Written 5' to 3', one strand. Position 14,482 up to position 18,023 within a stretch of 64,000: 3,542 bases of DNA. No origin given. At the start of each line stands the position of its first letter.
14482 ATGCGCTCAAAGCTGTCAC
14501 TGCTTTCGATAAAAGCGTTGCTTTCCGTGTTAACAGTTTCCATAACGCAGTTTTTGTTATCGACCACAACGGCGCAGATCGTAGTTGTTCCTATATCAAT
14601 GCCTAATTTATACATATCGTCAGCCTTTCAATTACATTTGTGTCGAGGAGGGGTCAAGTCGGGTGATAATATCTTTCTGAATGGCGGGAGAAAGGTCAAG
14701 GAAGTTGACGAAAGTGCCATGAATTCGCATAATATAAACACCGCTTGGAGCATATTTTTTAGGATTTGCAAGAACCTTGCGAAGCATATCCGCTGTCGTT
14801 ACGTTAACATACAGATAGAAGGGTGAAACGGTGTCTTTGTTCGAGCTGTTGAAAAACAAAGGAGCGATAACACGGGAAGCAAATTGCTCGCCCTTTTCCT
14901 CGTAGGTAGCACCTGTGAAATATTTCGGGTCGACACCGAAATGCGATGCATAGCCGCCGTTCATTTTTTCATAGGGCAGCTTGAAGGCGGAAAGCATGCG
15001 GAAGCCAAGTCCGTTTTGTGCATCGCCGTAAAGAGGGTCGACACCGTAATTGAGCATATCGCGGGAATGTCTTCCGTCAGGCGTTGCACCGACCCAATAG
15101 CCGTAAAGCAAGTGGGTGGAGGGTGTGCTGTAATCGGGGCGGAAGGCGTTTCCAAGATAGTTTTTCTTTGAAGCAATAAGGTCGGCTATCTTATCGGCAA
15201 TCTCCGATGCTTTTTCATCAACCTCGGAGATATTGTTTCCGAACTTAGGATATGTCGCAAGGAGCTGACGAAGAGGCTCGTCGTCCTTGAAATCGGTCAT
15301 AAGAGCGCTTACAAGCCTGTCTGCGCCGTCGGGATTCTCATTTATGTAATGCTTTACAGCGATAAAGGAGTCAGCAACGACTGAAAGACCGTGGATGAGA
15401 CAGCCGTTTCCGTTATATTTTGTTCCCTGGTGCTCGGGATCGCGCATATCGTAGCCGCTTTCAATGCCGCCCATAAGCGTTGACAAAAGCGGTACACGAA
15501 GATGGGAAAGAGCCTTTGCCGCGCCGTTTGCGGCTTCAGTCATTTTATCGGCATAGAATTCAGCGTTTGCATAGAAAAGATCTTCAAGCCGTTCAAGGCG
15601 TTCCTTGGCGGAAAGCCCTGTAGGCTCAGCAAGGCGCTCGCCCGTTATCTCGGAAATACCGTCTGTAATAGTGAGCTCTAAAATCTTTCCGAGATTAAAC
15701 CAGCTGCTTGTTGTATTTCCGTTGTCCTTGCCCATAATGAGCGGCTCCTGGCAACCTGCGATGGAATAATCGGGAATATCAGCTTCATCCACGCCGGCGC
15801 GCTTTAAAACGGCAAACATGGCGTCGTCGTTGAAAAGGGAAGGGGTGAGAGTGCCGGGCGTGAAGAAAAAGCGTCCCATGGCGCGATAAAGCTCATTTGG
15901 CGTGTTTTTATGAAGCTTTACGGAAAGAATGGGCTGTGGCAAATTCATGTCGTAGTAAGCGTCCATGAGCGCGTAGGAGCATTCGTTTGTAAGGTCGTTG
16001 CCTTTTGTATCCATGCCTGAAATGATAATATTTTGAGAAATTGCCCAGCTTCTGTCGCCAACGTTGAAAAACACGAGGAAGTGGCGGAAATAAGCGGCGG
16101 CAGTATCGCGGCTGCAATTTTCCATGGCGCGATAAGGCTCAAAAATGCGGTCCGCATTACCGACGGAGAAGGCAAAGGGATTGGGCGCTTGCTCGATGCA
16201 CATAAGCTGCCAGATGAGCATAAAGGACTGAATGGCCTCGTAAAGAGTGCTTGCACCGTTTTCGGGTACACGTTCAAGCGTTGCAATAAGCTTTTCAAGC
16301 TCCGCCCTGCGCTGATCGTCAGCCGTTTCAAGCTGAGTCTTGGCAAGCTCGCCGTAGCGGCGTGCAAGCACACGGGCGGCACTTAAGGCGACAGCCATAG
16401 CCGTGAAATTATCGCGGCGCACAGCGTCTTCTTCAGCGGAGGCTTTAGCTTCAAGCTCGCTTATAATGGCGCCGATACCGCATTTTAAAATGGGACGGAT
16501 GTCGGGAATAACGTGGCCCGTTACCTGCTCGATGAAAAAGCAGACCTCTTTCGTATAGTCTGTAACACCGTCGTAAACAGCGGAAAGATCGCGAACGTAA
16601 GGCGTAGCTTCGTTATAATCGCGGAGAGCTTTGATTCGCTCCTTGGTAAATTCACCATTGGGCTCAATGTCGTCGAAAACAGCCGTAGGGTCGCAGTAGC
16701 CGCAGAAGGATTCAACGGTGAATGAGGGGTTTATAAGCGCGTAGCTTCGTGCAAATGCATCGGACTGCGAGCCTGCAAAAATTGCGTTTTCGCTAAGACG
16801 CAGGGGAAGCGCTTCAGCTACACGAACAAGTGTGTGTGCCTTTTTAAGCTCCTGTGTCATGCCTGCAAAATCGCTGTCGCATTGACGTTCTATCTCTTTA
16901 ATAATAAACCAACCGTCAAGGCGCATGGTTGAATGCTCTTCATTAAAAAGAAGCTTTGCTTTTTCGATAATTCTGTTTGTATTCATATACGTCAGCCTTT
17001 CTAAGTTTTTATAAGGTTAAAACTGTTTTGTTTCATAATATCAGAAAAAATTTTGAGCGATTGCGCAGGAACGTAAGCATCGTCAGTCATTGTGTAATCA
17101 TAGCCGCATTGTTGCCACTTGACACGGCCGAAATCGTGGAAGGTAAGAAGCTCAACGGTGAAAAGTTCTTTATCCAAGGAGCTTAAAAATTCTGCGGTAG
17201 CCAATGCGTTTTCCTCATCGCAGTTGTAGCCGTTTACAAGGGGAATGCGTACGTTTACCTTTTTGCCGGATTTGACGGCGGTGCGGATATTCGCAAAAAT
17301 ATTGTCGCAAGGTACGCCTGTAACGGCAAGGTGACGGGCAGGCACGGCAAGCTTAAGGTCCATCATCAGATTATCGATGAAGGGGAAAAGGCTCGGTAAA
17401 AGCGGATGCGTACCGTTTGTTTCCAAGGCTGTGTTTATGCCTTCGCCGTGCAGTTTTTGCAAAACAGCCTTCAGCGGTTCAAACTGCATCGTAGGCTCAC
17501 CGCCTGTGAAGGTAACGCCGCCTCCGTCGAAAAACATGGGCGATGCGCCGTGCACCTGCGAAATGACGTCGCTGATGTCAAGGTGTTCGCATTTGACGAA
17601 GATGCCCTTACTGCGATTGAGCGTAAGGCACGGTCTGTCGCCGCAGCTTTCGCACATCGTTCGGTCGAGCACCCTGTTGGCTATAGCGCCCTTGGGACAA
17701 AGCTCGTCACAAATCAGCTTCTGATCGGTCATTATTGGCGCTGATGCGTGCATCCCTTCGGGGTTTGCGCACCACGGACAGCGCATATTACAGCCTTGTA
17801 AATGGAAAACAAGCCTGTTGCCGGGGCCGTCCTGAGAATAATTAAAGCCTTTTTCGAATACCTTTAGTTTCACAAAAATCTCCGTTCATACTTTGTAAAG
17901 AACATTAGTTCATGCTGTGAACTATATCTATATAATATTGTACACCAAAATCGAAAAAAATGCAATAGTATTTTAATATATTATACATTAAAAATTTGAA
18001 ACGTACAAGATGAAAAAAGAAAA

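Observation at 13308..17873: Uncharacterised glycyl radical enzyme operon (activase - GRE - FGGY sugar kinase) with atypical Gly and Cys loops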

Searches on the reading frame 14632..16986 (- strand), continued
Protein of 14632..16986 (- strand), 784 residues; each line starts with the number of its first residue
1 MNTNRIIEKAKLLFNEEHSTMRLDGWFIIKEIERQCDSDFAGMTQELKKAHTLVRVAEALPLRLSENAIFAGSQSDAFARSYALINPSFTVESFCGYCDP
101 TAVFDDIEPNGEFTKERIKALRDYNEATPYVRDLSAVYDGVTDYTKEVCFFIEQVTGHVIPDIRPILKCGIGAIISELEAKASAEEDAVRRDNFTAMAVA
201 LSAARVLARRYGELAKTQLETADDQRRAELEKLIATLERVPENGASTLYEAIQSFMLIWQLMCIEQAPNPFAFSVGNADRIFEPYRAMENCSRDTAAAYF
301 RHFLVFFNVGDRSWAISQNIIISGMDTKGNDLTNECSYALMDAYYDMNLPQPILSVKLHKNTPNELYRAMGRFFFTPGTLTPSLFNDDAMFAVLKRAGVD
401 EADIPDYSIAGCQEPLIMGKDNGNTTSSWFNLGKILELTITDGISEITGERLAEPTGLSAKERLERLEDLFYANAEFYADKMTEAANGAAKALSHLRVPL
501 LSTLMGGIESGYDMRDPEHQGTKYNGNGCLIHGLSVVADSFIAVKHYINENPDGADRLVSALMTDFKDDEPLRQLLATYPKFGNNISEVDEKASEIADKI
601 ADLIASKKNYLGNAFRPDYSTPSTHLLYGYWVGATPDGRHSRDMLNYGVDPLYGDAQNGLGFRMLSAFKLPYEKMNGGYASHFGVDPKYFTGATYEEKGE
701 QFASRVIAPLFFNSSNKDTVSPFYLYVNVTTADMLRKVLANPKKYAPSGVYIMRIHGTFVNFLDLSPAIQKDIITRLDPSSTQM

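Call 83: find_encoding_contigs(protein=P0391, flank=9000, max_places=2)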
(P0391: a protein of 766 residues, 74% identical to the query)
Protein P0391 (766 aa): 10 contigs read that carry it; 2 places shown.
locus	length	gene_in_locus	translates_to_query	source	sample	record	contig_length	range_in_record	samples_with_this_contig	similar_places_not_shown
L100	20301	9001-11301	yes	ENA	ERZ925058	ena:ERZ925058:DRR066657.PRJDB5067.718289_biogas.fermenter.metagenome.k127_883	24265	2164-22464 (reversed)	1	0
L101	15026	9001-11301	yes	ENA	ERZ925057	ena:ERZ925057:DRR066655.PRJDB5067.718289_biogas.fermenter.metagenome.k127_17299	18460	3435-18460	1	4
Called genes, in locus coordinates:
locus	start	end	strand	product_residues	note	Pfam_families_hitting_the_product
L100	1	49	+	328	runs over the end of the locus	PF01609:DDE_Tnp_1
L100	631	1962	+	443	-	PF01047:MarR (weak), PF13412:HTH_24 (weak), PF00480:ROK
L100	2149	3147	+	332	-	PF00532:Peripla_BP_1, PF13407:Peripla_BP_4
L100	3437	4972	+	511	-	PF00005:ABC_tran, PF13304:AAA_21 (faint), PF00005:ABC_tran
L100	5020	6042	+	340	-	PF02653:BPD_transp_2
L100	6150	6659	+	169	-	PF07883:Cupin_2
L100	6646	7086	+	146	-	PF07883:Cupin_2 (weak)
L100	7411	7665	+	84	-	-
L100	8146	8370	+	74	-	-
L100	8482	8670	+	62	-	PF07900:DUF1670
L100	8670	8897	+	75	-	-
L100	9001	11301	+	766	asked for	PF02901:PFL-like, PF01228:Gly_radical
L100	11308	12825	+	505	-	PF00370:FGGY_N, PF02782:FGGY_C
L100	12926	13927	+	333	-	PF13353:Fer4_12, PF00037:Fer4, PF13237:Fer4_10 (weak), PF14697:Fer4_21, PF12838:Fer4_7, PF13187:Fer4_9, PF00037:Fer4 (weak), PF04055:Radical_SAM, +5 more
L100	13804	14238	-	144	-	-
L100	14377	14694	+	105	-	PF01527:HTH_Tnp_1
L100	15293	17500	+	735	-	PF13432:TPR_16 (faint), PF13424:TPR_12 (faint), PF11846:Wzy_C_2 (faint), PF00515:TPR_1 (faint), PF07719:TPR_2 (faint), PF13174:TPR_6 (faint), PF12895:ANAPC3 (weak), PF14559:TPR_19 (weak), +5 more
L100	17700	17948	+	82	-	-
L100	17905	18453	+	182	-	PF11848:DUF3368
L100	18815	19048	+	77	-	PF01041:DegT_DnrJ_EryC1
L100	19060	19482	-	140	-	-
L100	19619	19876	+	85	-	-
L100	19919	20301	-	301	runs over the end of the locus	PF14338:Mrr_N, PF04471:Mrr_cat, PF22722:NA-iREase1, PF13156:Mrr_cat_2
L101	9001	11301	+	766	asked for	PF02901:PFL-like, PF01228:Gly_radical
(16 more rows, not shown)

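Call 89: search_protein_families(library=ncbifam, proteins=[L100:631-1962:+, L100:6150-6659:+, L100:6646-7086:+, L100:2149-3147:+, L100:11308-12825:+, L096:12267-13763:+], max_evalue=0.00001)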
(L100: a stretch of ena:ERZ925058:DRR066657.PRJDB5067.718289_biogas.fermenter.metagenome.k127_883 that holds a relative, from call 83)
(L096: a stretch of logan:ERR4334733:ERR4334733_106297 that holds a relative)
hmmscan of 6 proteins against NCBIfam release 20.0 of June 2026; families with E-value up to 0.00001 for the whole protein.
L100:631-1962:+ (443 aa): 13 families
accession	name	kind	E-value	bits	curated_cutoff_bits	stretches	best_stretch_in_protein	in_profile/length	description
NF047937.1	TransRegNagC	equivalog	1.4e-63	215.5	650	1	10-386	3-376/399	DNA-binding transcriptional regulator NagC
NF049930.1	TransRegMlc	equivalog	8.4e-58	196.6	530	1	16-389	14-385/405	sugar metabolism global transcriptional regulator Mlc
TIGR00744.1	ROK_glcA_fam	subfamily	1.2e-44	152.9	260.35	1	93-399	5-313/318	ROK family glucokinase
NF003461.0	PRK05082.1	subfamily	3.9e-29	101.9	283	1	98-393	13-285/291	N-acetylmannosamine kinase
NF047821.1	NactlManKinNanK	equivalog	5.4e-29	101.6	450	1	90-365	5-260/288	N-acetylmannosamine kinase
NF007108.0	PRK09557.1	equivalog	7.4e-26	91.1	443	1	102-354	17-262/303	fructokinase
NF007251.0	PRK09698.1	equivalog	5.2e-23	81.7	253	1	88-345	8-246/304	allose kinase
NF009835.0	PRK13310.1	equivalog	6.2e-22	78.3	380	1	96-353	10-261/303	N-acetylglucosamine kinase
NF042998.1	bglucokin_BglK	equivalog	7.3e-20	71.4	550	1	140-347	47-244/291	beta-glucoside kinase BglK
NF045551.1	GK_Pyrobac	equivalog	1.8e-17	63.6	500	1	139-348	40-236/294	ATP-dependent glucokinase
NF045942.1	PolPhglucPhase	equivalog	3.4e-12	46.6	250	1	114-252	30-157/242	polyphosphate--glucose phosphotransferase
NF009836.0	PRK13311.1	equivalog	6.2e-11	42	551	1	96-273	10-192/256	N-acetyl-D-glucosamine kinase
NF045550.1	FrctkaseScrK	equivalog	2.4e-06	27.2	400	1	138-251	48-159/293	fructokinase ScrK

L100:6150-6659:+ (169 aa): 0 families

L100:6646-7086:+ (146 aa): 0 families

L100:2149-3147:+ (332 aa): 21 families
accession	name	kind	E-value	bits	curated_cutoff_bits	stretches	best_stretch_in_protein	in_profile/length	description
NF007936.0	PRK10653.1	equivalog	1.3e-32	113.3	337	1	10-294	6-280/295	ribose ABC transporter substrate-binding protein RbsB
NF007254.0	PRK09701.1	equivalog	1.6e-26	93.2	335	1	15-290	9-286/311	D-allose transporter substrate-binding protein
NF041827.1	YtfQ_transport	equivalog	5.3e-23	81.4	510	1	8-260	6-256/320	galactofuranose ABC transporter, galactofuranose-binding protein YtfQ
NF008185.0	PRK10936.1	equivalog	8.3e-15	54.5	200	1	24-295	40-303/346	TMAO reductase system periplasmic protein TorT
TIGR02634.1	xylF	equivalog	1.7e-14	54.1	389.55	1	53-237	20-207/302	D-xylose ABC transporter substrate-binding protein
NF040907.2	ChvE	equivalog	1.2e-13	51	460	1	54-237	21-222/324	multiple monosaccharide ABC transporter substrate-binding protein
NF008452.0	PRK11303.1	equivalog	2.4e-13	50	385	1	36-230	66-254/332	catabolite repressor/activator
NF052284.1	rhzpin_SBP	equivalog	1.5e-12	47.3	420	1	71-290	42-254/289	rhizopine catabolism ABC transporter substrate-binding protein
TIGR02417.1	fruct_sucro_rep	subfamily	4.3e-12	45.9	389.55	1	34-230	63-254/327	D-fructose-responsive transcription factor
NF007979.0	PRK10703.1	equivalog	7e-11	41.8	501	1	59-240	87-265/341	HTH-type transcriptional repressor PurR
TIGR02637.1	RhaS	equivalog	1.5e-10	40.9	342.25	1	47-224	14-195/302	rhamnose ABC transporter substrate-binding protein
TIGR01481.1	ccpA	equivalog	3e-10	40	442.35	1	27-255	56-274/330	catabolite control protein A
NF007075.0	PRK09526.1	subfamily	6.1e-10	38.5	340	1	49-240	79-266/358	LacI family DNA-binding transcriptional regulator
NF007743.0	PRK10423.1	equivalog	2.5e-09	36.7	531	1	60-235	88-259/330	ribose operon transcriptional repressor RbsR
NF047341.1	lactose_RbsR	equivalog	3.2e-09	36.6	382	1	33-241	63-263/331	ribose utilization transcriptional repressor RbsR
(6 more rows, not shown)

L100:11308-12825:+ (505 aa): 12 families
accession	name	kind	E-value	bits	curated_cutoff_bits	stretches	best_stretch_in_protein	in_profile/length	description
TIGR01312.1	XylB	equivalog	1.4e-159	531.7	380.25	1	5-494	1-480/481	xylulokinase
NF011601.0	PRK15027.1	equivalog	4.1e-103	345.4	912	1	5-498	3-480/484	xylulokinase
TIGR01314.1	gntK_FGGY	equivalog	8.7e-85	285.1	648.55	1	3-502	1-498/505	gluconokinase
NF008187.0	PRK10939.1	equivalog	1e-75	255.3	528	1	2-499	4-505/521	autoinducer-2 kinase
TIGR01311.1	glycerol_kin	equivalog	1.4e-75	254.5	590.35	1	3-464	2-461/496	glycerol kinase GlpK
NF000756.0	PRK00047.1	subfamily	1.6e-69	234.5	498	1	3-461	6-460/502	glycerol kinase GlpK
NF003154.0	PRK04123.1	equivalog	1.5e-47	162.6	428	1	2-496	4-536/554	ribulokinase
TIGR01315.1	5C_CHO_kinase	subfamily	3e-41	141.7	408.7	2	4-250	2-265/541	FGGY family pentulose kinase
TIGR02628.1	fuculo_kin_coli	equivalog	4.7e-39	134.6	470.9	1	7-475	6-464/465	L-fuculokinase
TIGR01234.1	L-ribulokinase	equivalog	3e-32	112.1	583.25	1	3-496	2-529/536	ribulokinase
TIGR02627.1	rhamnulo_kin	equivalog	2.2e-18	66.1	527.95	1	57-224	53-220/454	rhamnulokinase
NF007925.0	PRK10640.1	equivalog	3.6e-17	61.9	639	1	5-216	7-218/489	rhamnulokinase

L096:12267-13763:+ (498 aa): 12 families
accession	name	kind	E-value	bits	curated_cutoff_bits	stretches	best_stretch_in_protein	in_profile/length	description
TIGR01312.1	XylB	equivalog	6.7e-162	539.3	380.25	1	5-484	1-480/481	xylulokinase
NF011601.0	PRK15027.1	equivalog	2.8e-114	382.2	912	1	5-489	3-481/484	xylulokinase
TIGR01314.1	gntK_FGGY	equivalog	5.8e-82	275.8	648.55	1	4-492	2-498/505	gluconokinase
NF008187.0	PRK10939.1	equivalog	1.1e-74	251.9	528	1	2-486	4-502/521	autoinducer-2 kinase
TIGR01311.1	glycerol_kin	equivalog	4.4e-74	249.6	590.35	1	5-452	4-459/496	glycerol kinase GlpK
NF000756.0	PRK00047.1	subfamily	5e-66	223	498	1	5-451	8-460/502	glycerol kinase GlpK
TIGR02628.1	fuculo_kin_coli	equivalog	9.2e-50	169.9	470.9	1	7-455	6-454/465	L-fuculokinase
NF003154.0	PRK04123.1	equivalog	1.6e-47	162.5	428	1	4-484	6-534/554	ribulokinase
TIGR01315.1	5C_CHO_kinase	subfamily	1.1e-43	149.8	408.7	2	4-248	2-263/541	FGGY family pentulose kinase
TIGR01234.1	L-ribulokinase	equivalog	4.5e-34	118.1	583.25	1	5-484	4-527/536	ribulokinase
TIGR02627.1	rhamnulo_kin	equivalog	1.3e-21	76.7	527.95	1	62-227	61-223/454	rhamnulokinase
NF007925.0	PRK10640.1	equivalog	4.2e-20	71.6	639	1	54-220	60-222/489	rhamnulokinase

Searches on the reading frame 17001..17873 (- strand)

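Call 3: search_protein_families(library=pfam, proteins=[window:17001-17873:-], max_evalue=0.01)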
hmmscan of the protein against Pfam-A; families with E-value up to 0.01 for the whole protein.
window:17001-17873:- (290 aa): 2 families
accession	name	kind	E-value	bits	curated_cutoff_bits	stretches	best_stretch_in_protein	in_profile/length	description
PF04055.27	Radical_SAM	-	1.5e-11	45.2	29.5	1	24-222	3-161/166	Radical SAM superfamily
PF13353.11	Fer4_12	-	4e-09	37.3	22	1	15-45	2-32/137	4Fe-4S single cluster domain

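Call 4: search_protein_families(library=ncbifam, proteins=[window:17001-17873:-], max_evalue=0.01)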
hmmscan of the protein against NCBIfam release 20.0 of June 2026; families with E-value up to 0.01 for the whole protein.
window:17001-17873:- (290 aa): 23 families
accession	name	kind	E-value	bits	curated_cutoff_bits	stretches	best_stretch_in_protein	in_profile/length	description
TIGR02494.1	PFLE_PFLC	subfamily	4.2e-56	190.4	174.35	1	14-282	10-291/293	glycyl-radical enzyme activating protein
NF033717.2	HPDL_rSAM_activ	equivalog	4.1e-51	174.1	420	1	13-283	14-299/311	4-hydroxyphenylacetate decarboxylase activase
NF033719.1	ind_deCO2_activ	equivalog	2.4e-45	155.2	425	1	13-283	11-296/302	indoleacetate decarboxylase activase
TIGR04395.1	cutC_activ_rSAM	equivalog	1.7e-44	152.4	360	1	13-286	15-303/309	choline TMA-lyase-activating enzyme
NF043069.1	T4HPD_activ_SAM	equivalog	5.6e-43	147.4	425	1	14-288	13-295/299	trans-4-hydroxy-L-proline dehydratase activase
NF048010.1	SfplDhtActHpsHDes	equivalog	2.4e-42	144.8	430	1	14-274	17-292/298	(2S)-3-sulfopropanediol dehydratase activating enzyme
TIGR02493.1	PFLA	equivalog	4e-40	137.7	231.75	2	97-282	45-234/235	pyruvate formate-lyase-activating protein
TIGR04003.1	rSAM_BssD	equivalog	4.3e-34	118.1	496.45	1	14-259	12-273/314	[benzylsuccinate synthase]-activating enzyme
NF048008.1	SfplDhtActHpfHKleb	equivalog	1e-32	113.7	500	1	14-264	11-277/308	(2S)-3-sulfopropanediol dehydratase activating enzyme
TIGR04041.1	activase_YjjW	hypoth_equivalog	1e-32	113.7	250.2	1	15-252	14-245/276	YjjW family glycine radical enzyme activase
NF007483.0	PRK10076.1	equivalog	3e-31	108.7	326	1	14-286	33-287/292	[formate-C-acetyltransferase]-activating enzyme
NF008356.0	PRK11145.1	equivalog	1.9e-29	102.7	375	2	74-283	34-240/246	pyruvate formate lyase 1-activating protein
TIGR02495.1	NrdG2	equivalog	9.8e-16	57.6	131.15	2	95-231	44-181/193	anaerobic ribonucleoside-triphosphate reductase activating protein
TIGR04508.1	queE_Cx14CxxC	equivalog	1.9e-06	27.8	240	1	114-161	79-124/208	7-carboxy-7-deazaguanine synthase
TIGR02491.1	NrdG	equivalog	2.4e-06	27.6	126.1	1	15-47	12-44/154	anaerobic ribonucleoside-triphosphate reductase activating protein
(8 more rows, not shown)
